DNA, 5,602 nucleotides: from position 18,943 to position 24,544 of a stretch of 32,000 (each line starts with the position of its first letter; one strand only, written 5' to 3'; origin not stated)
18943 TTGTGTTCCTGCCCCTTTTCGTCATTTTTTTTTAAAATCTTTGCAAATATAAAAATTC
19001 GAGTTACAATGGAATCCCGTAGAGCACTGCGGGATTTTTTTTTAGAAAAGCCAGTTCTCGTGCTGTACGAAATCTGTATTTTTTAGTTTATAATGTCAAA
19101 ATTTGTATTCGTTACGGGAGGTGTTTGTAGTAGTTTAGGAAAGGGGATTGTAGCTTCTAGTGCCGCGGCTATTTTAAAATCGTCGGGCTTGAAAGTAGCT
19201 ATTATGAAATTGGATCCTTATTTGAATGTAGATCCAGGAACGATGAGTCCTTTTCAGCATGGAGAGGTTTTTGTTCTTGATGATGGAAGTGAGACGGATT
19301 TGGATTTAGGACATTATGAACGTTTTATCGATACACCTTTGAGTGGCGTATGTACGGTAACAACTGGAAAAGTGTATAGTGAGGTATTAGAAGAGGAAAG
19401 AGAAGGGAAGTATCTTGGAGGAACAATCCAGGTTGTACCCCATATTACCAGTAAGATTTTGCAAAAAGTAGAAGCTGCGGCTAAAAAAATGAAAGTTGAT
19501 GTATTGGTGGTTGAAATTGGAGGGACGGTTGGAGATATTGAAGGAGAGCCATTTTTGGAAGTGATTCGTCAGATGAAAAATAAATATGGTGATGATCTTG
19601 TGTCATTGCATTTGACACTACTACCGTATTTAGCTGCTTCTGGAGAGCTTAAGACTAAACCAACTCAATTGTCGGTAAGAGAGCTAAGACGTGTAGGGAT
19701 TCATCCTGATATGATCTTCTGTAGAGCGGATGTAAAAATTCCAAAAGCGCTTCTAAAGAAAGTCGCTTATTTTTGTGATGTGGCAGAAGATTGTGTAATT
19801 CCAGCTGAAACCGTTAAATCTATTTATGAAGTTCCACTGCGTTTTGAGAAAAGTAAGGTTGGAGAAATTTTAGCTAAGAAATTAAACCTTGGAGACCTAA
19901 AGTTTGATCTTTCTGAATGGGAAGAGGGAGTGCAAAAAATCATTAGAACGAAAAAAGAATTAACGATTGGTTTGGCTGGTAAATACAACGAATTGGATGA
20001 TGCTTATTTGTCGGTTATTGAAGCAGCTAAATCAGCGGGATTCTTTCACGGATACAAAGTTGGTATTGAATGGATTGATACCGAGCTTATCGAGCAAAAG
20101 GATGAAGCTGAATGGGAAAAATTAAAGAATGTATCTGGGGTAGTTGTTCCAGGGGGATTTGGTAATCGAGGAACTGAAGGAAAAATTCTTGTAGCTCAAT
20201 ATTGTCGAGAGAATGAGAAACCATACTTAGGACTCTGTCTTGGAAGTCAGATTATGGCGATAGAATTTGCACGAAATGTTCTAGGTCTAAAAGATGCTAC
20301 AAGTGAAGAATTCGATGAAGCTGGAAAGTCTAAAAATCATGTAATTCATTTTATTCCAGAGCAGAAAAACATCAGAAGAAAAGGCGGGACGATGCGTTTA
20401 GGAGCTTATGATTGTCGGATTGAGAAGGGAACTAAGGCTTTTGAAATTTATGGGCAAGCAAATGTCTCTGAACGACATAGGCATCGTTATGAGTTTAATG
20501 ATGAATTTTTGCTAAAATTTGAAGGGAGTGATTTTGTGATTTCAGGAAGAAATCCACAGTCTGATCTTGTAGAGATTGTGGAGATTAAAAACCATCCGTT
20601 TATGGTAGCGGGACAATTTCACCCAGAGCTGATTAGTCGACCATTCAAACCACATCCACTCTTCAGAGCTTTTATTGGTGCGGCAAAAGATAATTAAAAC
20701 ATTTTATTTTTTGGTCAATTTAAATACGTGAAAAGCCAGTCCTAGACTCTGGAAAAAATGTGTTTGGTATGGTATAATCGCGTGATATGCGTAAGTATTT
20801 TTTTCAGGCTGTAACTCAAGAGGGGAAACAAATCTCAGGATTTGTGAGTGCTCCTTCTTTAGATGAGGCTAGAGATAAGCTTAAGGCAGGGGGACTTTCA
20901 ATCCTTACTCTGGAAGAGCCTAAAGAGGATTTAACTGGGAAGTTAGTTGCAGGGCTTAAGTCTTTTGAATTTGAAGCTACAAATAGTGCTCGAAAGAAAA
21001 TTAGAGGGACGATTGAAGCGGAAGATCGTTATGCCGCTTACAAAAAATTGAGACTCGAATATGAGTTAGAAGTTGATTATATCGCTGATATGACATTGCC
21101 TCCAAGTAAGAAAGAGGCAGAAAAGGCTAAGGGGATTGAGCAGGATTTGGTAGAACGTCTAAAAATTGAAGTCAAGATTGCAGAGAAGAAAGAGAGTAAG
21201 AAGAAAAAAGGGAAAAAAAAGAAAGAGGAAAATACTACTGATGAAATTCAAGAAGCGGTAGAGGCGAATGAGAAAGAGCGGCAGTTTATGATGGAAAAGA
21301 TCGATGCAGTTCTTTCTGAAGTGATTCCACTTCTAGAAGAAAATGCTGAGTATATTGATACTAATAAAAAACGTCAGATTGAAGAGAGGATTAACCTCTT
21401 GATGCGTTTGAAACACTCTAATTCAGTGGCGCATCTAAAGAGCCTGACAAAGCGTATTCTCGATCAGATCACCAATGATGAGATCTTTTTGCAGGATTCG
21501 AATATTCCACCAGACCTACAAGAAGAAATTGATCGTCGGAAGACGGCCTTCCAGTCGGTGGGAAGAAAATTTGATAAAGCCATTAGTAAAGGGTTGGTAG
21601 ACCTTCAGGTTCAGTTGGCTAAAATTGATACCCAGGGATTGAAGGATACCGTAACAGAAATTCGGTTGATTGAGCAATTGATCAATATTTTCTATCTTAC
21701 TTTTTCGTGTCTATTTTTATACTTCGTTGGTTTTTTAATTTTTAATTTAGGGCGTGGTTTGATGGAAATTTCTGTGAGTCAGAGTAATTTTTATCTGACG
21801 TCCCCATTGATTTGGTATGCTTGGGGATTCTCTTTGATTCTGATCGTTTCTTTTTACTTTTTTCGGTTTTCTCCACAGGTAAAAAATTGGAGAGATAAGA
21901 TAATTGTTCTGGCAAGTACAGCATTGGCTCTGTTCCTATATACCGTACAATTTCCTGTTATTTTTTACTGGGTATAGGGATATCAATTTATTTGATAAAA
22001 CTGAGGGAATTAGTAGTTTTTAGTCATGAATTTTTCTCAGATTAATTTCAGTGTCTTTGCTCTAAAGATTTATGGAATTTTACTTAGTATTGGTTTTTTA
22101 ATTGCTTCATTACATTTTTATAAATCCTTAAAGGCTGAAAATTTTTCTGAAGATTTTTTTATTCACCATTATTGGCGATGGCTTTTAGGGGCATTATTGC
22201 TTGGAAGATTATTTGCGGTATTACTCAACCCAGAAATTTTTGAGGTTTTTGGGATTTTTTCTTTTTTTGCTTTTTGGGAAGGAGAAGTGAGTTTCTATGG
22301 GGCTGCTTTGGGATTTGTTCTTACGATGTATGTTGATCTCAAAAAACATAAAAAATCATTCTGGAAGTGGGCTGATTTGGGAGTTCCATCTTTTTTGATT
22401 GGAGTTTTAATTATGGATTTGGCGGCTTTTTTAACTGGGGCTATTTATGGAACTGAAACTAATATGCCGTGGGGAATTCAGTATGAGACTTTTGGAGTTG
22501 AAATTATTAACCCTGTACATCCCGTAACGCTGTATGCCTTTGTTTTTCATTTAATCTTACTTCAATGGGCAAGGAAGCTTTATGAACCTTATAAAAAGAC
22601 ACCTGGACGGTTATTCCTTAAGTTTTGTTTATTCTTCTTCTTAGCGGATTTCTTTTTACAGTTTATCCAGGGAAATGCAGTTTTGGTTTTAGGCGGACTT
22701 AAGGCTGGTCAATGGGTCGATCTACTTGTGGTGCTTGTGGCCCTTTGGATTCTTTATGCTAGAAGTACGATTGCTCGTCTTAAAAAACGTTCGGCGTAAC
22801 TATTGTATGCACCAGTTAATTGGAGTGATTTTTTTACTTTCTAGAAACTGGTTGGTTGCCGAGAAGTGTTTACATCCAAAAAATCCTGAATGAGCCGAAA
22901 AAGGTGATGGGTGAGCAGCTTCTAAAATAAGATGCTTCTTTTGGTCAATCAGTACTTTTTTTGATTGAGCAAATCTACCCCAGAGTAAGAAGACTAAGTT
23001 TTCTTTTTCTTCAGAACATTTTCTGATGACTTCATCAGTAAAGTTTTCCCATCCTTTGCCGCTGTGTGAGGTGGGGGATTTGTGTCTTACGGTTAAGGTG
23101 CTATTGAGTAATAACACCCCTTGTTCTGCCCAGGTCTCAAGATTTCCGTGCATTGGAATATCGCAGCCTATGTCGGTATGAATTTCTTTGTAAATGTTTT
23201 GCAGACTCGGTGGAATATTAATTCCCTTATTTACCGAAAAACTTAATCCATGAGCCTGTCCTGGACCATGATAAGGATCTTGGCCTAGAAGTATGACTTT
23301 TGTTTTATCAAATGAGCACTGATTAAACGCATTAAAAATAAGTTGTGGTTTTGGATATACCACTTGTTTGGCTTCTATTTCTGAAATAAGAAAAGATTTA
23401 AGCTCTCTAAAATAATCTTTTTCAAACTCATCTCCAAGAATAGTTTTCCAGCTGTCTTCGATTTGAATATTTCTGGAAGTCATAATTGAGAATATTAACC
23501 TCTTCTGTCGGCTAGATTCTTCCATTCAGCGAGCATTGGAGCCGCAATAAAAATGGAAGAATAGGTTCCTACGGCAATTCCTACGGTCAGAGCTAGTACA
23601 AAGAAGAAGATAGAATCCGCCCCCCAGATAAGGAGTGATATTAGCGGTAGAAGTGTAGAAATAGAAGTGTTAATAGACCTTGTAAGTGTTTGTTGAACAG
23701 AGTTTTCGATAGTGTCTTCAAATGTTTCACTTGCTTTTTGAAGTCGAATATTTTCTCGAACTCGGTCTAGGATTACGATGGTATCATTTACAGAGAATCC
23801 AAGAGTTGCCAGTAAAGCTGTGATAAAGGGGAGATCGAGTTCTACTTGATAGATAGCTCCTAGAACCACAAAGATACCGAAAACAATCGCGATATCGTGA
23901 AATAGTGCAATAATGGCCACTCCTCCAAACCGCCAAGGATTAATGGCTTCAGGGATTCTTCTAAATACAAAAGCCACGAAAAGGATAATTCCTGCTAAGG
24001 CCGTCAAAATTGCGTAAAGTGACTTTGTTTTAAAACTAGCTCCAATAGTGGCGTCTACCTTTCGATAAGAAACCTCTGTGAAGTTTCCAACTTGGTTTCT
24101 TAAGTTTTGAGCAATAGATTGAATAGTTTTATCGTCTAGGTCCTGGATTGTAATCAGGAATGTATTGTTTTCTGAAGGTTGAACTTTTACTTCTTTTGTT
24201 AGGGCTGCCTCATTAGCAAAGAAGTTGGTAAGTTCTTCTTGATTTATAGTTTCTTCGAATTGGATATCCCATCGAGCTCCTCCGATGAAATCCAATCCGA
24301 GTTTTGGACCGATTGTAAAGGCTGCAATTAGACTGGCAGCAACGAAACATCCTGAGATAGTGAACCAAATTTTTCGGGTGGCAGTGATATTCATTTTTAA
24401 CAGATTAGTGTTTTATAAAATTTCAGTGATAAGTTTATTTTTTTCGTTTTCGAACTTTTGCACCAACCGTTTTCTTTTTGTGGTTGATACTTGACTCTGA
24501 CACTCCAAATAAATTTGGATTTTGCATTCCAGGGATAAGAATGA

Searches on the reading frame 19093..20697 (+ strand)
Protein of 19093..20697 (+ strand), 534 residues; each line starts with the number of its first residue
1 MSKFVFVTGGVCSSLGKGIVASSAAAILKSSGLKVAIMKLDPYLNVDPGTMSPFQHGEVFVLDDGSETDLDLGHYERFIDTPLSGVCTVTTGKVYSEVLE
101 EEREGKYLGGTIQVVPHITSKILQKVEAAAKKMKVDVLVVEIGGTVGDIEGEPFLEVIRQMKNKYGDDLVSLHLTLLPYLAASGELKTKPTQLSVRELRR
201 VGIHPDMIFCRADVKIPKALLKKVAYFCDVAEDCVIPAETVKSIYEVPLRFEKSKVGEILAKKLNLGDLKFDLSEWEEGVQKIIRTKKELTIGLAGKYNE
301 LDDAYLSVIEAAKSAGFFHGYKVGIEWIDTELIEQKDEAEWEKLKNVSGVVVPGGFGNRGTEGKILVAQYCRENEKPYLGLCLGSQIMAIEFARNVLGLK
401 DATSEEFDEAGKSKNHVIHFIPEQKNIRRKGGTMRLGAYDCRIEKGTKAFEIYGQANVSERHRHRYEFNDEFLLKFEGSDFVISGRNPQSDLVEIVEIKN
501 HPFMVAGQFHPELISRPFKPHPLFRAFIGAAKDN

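Call 4: search_protein_families(library=pfam, proteins=[window:19093-20697:+])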
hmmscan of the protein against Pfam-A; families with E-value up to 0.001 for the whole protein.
window:19093-20697:+ (534 aa): 3 families
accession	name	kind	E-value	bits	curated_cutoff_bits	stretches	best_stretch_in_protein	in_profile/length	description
PF06418.20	CTP_synth_N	-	2.1e-114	381.8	26.1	1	3-266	1-265/265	CTP synthase N-terminus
PF00117.34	GATase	-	3.2e-36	125.2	22.8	1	302-528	3-188/190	Glutamine amidotransferase class-I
PF07722.19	Peptidase_C26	-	4.7e-06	27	20.5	1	367-512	97-219/219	Peptidase C26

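Call 22: find_homologous_proteins(query=window:19093-20697:+)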
Query window:19093-20697:+ (534 aa): 8000 proteins with E <= 0.001 among 8000 candidates; the best 120 are listed.
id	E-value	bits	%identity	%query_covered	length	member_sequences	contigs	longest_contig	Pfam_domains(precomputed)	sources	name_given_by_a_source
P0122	0.0e+0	1207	100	100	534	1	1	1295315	PF07722.20,PF06418.21,PF00117.35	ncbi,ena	-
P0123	0.0e+0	1055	88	99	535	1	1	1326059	PF06418.21,PF00117.35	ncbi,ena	-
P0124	0.0e+0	1029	84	100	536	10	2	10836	PF06418.21,PF00117.35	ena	-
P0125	0.0e+0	1024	85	99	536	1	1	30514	PF06418.21,PF00117.35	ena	-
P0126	0.0e+0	1010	84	99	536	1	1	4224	PF06418.21,PF00117.35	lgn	-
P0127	6.0e-296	1000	81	99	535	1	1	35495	PF07722.20,PF06418.21,PF00117.35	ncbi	-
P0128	1.1e-293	993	82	99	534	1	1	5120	PF07722.20,PF06418.21,PF00117.35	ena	-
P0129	2.4e-293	992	82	99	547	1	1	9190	PF07722.20,PF06418.21,PF00117.35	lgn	-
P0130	4.2e-293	991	82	99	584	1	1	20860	PF06418.21,PF00117.35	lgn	-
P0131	5.4e-292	987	82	99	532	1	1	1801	PF07722.20,PF06418.21,PF00117.35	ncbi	-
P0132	1.7e-291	986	81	99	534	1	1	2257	PF07722.20,PF06418.21,PF00117.35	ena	-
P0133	1.8e-290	982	82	99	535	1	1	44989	PF06418.21,PF00117.35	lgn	-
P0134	3.8e-290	981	82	99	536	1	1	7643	PF07722.20,PF06418.21,PF00117.35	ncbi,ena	-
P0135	7.2e-286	967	80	99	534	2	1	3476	PF07722.20,PF06418.21,PF00117.35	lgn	-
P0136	1.0e-283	960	79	99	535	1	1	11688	PF06418.21,PF00117.35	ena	-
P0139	1.1e-279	947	78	99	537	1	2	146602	PF07722.20,PF06418.21,PF00117.35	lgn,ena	-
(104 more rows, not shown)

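Call 23: find_encoding_contigs(protein=P0123, flank=10000, max_places=2)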
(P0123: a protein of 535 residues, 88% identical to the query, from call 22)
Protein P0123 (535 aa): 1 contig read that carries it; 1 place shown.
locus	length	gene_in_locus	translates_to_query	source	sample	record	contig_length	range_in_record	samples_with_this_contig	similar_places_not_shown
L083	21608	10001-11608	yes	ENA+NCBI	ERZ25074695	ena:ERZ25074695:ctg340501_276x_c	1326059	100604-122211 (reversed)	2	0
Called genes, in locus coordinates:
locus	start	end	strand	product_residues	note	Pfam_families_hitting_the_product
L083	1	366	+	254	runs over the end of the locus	PF00318:Ribosomal_S2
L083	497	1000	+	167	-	PF09685:MamF_MmsF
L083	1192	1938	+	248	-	PF25025:EF-Ts_N (weak), PF00889:EF_TS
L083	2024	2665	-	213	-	PF00730:HhH-GPD, PF00633:HHH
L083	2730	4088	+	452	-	PF01551:Peptidase_M23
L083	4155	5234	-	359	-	PF01180:DHO_dh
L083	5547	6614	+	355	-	PF23459:S1_RRP5 (faint), PF00575:S1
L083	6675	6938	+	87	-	PF04296:YlxR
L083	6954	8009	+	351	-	PF05496:RuvB_N, PF00004:AAA, PF07728:AAA_5 (weak), PF17864:AAA_lid_4, PF05491:WHD_RuvB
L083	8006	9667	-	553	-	PF01832:Glucosaminidase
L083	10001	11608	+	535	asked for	PF06418:CTP_synth_N, PF00117:GATase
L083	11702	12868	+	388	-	PF28597:T2SSF_N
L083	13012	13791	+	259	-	PF01790:LGT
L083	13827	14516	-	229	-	-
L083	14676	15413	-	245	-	PF03167:UDG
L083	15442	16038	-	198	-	PF04893:Yip1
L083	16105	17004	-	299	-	PF02355:SecD_SecF_C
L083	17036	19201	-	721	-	PF13616:Rotamase_3, PF00639:Rotamase, PF22599:SecDF_P1_head, PF03176:MMPL, PF02355:SecD_SecF_C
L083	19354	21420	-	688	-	PF22745:Nlig-Ia, PF01653:DNA_ligase_aden, PF03120:OB_DNA_ligase, PF03119:DNA_ligase_ZBD (weak), PF14520:HHH_5 (faint), PF12826:HHH_2 (weak), PF00533:BRCT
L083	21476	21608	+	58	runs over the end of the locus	-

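Call 24: find_encoding_contigs(protein=P0125, flank=10000, max_places=2)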
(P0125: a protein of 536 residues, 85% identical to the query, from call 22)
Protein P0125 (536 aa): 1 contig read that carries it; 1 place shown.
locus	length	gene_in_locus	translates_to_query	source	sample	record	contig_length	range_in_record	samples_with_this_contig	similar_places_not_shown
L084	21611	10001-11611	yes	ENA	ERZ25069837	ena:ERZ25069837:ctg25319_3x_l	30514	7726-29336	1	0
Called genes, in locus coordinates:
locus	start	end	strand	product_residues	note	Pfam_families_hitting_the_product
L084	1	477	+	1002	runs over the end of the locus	PF18588:WcbI, PF13166:AAA_13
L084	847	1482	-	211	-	-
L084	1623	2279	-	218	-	PF01625:PMSR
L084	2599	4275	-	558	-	PF11832:DUF3352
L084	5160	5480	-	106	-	PF00085:Thioredoxin, PF13905:Thioredoxin_8 (faint)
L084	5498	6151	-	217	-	PF21033:RMD1-3 (faint), PF13174:TPR_6 (faint), PF13181:TPR_8 (faint), PF13371:TPR_9 (faint), PF13414:TPR_11 (faint), PF14559:TPR_19 (weak), PF00515:TPR_1 (weak), PF07719:TPR_2 (weak), +5 more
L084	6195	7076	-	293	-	PF00483:NTP_transferase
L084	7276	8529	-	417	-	PF03952:Enolase_N, PF00113:Enolase_C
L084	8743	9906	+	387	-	-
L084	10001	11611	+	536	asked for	PF06418:CTP_synth_N, PF00117:GATase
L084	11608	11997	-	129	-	-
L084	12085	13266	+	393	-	PF28597:T2SSF_N (faint)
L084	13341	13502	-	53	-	-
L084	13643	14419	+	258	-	PF01790:LGT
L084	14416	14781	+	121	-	-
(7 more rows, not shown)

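Call 25: find_encoding_contigs(protein=P0127, flank=10000, max_places=2)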
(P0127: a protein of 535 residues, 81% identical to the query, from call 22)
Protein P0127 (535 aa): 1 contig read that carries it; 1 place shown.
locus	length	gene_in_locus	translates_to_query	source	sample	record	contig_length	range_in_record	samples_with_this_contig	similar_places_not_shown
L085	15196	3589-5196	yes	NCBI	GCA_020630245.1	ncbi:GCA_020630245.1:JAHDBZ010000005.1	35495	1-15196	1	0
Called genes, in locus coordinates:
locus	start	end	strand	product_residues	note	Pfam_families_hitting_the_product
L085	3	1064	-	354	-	?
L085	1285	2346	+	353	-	PF23459:S1_RRP5 (faint), PF00575:S1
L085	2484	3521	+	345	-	PF05496:RuvB_N, PF07728:AAA_5 (weak), PF00004:AAA, PF17864:AAA_lid_4, PF05491:WHD_RuvB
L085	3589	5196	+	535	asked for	PF06418:CTP_synth_N, PF00117:GATase, PF07722:Peptidase_C26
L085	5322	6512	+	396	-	PF28597:T2SSF_N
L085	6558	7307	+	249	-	PF01790:LGT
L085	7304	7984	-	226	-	PF03167:UDG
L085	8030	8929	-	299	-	PF07549:Sec_GG (weak), PF02355:SecD_SecF_C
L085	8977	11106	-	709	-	PF13145:Rotamase_2 (faint), PF13616:Rotamase_3, PF00639:Rotamase, PF22599:SecDF_P1_head, PF03176:MMPL (weak), PF02355:SecD_SecF_C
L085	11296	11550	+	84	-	-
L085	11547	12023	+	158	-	-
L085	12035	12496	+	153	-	-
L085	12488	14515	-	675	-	PF22745:Nlig-Ia, PF01653:DNA_ligase_aden, PF03120:OB_DNA_ligase, PF14520:HHH_5 (weak), PF12826:HHH_2 (faint), PF00533:BRCT, PF12738:PTCB-BRCT (weak)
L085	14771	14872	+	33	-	-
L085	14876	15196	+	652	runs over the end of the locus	-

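Call 26: find_encoding_contigs(protein=P0139, flank=10000, max_places=2)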
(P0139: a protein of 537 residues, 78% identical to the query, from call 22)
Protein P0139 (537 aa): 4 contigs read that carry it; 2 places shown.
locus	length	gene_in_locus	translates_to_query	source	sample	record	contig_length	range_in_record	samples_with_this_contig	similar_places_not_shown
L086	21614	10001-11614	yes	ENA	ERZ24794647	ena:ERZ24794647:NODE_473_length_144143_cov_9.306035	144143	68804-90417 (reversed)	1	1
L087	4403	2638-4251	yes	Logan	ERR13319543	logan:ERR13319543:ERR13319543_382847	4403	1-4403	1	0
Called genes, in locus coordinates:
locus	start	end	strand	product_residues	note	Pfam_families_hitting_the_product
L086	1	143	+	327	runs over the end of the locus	-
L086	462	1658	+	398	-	PF00009:GTP_EFTU, PF03144:GTP_EFTU_D2, PF03143:GTP_EFTU_D3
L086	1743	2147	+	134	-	PF18895:T4SS_pilin (weak)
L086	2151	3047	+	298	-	PF10977:DUF2797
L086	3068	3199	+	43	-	-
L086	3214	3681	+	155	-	PF03652:RuvX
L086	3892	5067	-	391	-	PF07690:MFS_1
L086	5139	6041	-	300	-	PF01565:FAD_binding_4, PF02873:MurB_C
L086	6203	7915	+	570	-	-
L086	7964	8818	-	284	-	PF13367:PrsW-protease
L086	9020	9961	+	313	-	PF01116:F_bP_aldolase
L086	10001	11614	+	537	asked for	PF06418:CTP_synth_N, PF00117:GATase, PF07722:Peptidase_C26 (weak)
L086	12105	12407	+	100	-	-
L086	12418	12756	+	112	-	-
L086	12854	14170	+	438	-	-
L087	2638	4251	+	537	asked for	PF06418:CTP_synth_N, PF00117:GATase, PF07722:Peptidase_C26 (weak)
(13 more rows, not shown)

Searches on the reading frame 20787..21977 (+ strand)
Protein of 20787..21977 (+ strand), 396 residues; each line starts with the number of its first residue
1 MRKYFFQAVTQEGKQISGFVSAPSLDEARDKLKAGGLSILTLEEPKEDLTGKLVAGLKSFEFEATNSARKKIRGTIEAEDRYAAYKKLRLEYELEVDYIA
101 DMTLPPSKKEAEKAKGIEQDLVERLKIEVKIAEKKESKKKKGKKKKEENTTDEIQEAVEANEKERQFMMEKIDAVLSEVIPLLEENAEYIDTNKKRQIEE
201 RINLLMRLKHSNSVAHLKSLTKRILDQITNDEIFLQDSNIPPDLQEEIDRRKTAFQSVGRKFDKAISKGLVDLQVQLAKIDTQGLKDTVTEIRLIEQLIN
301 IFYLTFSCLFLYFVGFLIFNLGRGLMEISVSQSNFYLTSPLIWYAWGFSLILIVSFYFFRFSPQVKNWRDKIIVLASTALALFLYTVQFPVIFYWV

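Call 4: search_protein_families(library=pfam, proteins=[window:20787-21977:+])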
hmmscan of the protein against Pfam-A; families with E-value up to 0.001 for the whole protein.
window:20787-21977:+ (396 aa): 2 families
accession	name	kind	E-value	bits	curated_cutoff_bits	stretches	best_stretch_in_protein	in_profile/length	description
PF08118.16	MDM31_MDM32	-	0.00033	19.9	28.9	1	95-199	335-444/523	Yeast mitochondrial distribution and morphology (MDM) proteins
PF05639.16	Pup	-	0.00034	21.9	27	1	137-188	4-57/69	Pup-like protein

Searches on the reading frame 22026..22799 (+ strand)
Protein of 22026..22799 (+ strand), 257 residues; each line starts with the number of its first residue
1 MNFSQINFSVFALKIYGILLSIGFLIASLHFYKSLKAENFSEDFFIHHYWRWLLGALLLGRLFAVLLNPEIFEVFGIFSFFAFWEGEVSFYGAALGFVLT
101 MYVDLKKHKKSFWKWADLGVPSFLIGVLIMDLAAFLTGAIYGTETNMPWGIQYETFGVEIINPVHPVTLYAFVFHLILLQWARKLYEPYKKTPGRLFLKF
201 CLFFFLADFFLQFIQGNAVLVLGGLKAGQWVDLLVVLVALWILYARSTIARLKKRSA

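Call 17: search_protein_families(library=pfam, proteins=[window:22026-22799:+])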
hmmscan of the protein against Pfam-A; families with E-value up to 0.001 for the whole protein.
window:22026-22799:+ (257 aa): 1 family
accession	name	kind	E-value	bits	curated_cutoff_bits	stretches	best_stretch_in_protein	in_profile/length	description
PF01790.23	LGT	-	1.9e-32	113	24.9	1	8-244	6-239/240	Prolipoprotein diacylglyceryl transferase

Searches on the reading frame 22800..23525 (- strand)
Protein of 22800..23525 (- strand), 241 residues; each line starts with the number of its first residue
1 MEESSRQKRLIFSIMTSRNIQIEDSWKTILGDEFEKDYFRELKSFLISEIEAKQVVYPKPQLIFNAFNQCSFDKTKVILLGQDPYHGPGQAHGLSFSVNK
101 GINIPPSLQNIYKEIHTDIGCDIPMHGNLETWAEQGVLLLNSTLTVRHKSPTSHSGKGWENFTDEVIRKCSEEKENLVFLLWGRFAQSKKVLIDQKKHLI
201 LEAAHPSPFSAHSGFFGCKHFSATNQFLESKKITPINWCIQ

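Call 17: search_protein_families(library=pfam, proteins=[window:22800-23525:-])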
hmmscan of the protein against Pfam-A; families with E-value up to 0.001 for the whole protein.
window:22800-23525:- (241 aa): 1 family
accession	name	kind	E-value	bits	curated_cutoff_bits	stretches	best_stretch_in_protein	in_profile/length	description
PF03167.25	UDG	-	8.1e-15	55.6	24.3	1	70-228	4-140/141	Uracil DNA glycosylase superfamily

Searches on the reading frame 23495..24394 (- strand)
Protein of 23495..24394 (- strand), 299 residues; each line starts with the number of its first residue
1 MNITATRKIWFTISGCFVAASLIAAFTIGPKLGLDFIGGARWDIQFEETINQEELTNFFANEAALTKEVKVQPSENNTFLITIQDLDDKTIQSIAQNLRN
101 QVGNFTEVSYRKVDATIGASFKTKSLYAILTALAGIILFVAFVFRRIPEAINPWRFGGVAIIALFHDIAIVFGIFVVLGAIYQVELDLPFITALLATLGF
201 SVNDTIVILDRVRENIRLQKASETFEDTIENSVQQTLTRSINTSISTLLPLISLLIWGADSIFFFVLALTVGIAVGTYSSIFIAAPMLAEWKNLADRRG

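Call 17: search_protein_families(library=pfam, proteins=[window:23495-24394:-])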
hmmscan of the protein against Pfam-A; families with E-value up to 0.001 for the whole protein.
window:23495-24394:- (299 aa): 2 families
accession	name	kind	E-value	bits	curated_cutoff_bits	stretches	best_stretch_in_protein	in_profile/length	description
PF02355.23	SecD_SecF_C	-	1.2e-52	178.5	20.5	1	96-293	4-188/189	Protein export membrane protein SecD/SecF, C-terminal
PF07549.19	Sec_GG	-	0.00045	20.1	20.3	0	24-49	2-27/28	SecD/SecF GG Motif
